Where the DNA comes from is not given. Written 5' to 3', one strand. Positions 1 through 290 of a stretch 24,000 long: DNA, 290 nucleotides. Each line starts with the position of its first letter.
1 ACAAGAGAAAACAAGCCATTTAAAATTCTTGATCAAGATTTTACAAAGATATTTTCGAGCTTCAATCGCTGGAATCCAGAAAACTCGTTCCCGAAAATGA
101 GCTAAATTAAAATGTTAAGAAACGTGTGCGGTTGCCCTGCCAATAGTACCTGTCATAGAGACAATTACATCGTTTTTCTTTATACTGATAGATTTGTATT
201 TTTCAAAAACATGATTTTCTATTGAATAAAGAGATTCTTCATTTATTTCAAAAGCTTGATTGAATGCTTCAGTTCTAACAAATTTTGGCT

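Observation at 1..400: In-frame TAA truncates the second target-recognition domain, and the frame stays open to the window edge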

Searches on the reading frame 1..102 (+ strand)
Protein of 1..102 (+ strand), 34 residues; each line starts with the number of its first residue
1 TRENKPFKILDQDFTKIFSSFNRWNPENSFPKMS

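Call 24: search_protein_representatives(protein=window:1-102:+)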
Query: 34 residues. Proteins with E-value up to 0.001 (for the whole library): 1; up to 1e-10: 0; up to 1e-30: 0. The best 1 are listed.
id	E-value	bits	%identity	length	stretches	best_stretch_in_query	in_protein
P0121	2.4e-06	42.2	49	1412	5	1-28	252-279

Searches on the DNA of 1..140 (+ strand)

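Call 18: search_dna_similar(query=window:1-140:+, collection=plasmids, mode=distant, max_evalue=0.01)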
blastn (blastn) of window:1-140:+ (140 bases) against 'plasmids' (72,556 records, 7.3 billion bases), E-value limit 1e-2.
Records with a match: 1; places in all: 1; records where one place covers at least 80% of the query: 0.
Best place of each record, by identity: 80-90% 1.
By first word of the organism name: Pseudanabaena 1.
By predicted mobility (MOB-suite, as given by PLSDB): mobilizable 1.
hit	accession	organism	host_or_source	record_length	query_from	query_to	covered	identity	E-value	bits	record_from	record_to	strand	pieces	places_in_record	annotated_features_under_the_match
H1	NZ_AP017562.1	Pseudanabaena sp. ABRG5-3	-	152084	101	139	28%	87.8%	7e-4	50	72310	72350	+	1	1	none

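Call 19: get_annotated_region(hit=H1, flank=4000)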
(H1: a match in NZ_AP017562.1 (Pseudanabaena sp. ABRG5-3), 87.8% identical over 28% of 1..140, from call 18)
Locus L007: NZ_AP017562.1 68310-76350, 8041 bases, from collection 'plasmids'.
description: Pseudanabaena sp. ABRG5-3 plasmid ABRG53b, complete sequence
organism: Pseudanabaena sp. ABRG5-3 (NCBI taxid 685565)
taxonomy: Bacteria; Cyanobacteriota; Cyanophyceae; Pseudanabaenales; Pseudanabaenaceae; Pseudanabaena; Pseudanabaena sp. ABRG5-3
host: -; source: -; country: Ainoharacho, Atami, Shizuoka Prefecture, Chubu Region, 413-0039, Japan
typing (MOB-suite, as given by PLSDB): mobilizable; relaxase MOBP
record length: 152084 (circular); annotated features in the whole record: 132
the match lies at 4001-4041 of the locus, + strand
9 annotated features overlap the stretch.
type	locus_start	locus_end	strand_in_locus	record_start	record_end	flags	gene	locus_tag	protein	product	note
CDS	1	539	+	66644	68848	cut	-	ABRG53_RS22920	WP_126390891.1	ATP-dependent RecD-like DNA helicase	-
CDS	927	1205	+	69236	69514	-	-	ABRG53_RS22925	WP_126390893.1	peptidoglycan-binding domain-containing protein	-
CDS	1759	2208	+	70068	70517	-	-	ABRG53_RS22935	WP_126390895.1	VOC family protein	-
CDS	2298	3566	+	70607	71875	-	-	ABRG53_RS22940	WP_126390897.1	Y-family DNA polymerase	-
CDS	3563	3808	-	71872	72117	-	-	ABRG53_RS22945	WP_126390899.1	hypothetical protein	-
CDS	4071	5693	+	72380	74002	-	-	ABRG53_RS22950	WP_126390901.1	alpha/beta hydrolase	-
CDS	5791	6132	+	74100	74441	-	-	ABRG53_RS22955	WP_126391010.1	TfoX/Sxy family protein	-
CDS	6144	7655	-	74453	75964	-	-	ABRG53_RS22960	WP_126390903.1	relaxase/mobilization nuclease domain-containing protein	-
CDS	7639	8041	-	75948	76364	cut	mobC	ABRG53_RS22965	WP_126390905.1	plasmid mobilization relaxosome protein MobC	-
